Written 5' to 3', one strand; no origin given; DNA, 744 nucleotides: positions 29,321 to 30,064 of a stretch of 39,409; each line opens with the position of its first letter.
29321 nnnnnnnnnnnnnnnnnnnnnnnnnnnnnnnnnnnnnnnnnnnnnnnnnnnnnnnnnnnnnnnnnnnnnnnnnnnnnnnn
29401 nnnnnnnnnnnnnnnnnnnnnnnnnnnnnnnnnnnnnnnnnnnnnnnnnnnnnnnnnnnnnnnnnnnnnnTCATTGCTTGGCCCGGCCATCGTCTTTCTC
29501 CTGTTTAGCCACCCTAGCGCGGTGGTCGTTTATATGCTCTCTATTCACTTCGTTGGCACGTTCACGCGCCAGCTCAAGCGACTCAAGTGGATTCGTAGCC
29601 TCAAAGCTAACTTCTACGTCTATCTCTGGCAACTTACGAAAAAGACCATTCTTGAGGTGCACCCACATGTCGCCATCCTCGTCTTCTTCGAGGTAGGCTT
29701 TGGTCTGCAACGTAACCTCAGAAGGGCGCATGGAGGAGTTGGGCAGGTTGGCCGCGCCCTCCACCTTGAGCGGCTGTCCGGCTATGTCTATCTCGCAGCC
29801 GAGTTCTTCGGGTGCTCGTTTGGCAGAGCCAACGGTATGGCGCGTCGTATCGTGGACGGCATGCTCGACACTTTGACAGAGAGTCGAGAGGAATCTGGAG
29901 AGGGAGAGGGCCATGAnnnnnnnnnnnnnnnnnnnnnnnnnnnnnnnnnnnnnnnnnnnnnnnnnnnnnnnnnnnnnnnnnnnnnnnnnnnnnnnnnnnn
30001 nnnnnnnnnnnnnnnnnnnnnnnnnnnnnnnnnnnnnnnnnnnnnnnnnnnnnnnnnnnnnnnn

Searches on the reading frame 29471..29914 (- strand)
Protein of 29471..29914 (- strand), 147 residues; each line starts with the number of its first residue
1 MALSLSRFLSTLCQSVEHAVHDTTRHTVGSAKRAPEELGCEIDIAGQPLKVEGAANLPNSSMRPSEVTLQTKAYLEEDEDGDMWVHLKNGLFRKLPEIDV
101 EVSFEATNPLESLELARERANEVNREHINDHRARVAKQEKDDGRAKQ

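Call 62: search_protein_families(library=pfam, proteins=[window:29471-29914:-], max_evalue=0.05)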
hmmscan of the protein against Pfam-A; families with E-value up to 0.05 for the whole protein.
window:29471-29914:- (147 aa): 1 family
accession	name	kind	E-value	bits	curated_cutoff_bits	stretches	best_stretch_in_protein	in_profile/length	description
PF11545.14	HemeBinding_Shp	-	0.014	15.7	26.4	1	67-139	39-111/148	Cell surface heme-binding protein Shp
